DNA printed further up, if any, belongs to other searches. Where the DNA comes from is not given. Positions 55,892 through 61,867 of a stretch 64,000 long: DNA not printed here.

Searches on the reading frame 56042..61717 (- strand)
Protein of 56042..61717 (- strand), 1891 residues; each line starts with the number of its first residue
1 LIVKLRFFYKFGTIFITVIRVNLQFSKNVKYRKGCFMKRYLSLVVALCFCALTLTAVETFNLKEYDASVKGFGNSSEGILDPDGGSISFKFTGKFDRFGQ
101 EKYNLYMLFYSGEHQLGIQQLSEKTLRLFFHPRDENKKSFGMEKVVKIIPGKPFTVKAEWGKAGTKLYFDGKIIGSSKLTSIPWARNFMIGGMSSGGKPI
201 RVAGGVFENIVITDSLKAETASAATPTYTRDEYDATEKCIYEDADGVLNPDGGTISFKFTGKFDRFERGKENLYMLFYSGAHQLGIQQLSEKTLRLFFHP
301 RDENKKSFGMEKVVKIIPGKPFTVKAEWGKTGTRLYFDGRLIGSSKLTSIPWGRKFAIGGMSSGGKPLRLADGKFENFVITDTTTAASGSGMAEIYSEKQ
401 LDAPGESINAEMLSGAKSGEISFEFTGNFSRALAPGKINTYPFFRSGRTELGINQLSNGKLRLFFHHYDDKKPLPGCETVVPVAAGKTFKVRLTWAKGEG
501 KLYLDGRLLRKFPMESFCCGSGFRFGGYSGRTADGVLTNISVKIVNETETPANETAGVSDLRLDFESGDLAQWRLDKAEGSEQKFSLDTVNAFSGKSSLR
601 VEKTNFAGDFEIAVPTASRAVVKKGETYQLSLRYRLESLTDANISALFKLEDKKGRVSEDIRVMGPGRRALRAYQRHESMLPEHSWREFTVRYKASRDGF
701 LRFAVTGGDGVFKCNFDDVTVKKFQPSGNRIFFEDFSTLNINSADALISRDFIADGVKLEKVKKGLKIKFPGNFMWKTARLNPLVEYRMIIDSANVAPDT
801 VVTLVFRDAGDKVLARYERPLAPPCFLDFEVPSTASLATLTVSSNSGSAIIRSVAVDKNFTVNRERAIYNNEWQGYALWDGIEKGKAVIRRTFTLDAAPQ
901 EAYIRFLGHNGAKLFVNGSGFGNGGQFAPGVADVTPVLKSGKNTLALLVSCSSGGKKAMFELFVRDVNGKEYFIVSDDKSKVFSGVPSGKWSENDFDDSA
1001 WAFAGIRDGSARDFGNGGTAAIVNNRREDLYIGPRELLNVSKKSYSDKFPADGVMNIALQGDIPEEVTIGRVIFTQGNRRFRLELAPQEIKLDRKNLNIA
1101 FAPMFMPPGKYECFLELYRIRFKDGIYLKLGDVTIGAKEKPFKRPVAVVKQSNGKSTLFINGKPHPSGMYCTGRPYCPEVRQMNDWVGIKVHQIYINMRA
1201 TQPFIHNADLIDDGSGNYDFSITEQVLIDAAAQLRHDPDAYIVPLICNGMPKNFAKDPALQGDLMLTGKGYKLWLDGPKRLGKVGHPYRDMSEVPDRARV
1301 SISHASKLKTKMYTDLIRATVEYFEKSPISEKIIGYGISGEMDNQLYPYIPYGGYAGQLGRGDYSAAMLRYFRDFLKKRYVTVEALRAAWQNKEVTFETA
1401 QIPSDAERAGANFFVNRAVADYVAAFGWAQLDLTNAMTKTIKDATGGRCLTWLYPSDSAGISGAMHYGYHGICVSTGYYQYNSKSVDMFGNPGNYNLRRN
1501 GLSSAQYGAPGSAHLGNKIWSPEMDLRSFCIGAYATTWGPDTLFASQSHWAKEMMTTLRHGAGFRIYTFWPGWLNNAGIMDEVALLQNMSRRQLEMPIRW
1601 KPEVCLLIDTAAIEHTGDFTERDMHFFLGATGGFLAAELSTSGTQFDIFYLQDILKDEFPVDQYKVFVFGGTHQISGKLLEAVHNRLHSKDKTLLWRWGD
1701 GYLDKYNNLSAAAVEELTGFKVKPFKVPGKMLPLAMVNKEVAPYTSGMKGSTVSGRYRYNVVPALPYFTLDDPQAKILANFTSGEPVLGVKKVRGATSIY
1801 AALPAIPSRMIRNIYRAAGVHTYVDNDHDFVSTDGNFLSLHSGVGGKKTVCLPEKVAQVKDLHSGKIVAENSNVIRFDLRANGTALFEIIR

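Call 6: search_protein_families(library=pfam, proteins=[window:56042-61717:-], max_evalue=0.001)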
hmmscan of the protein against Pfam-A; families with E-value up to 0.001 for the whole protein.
window:56042-61717:- (1891 aa): 3 families
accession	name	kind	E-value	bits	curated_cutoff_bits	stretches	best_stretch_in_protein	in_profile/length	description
PF13385.13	Laminin_G_3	-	2.5e-07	31.4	27.6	0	325-381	85-141/151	Concanavalin A-like lectin/glucanases superfamily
PF02018.23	CBM_4_9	-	0.00054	20.8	25.9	0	564-655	8-92/136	Carbohydrate binding domain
PF01373.23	Glyco_hydro_14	-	0.00058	19.4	27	1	1306-1489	122-308/402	Glycosyl hydrolase family 14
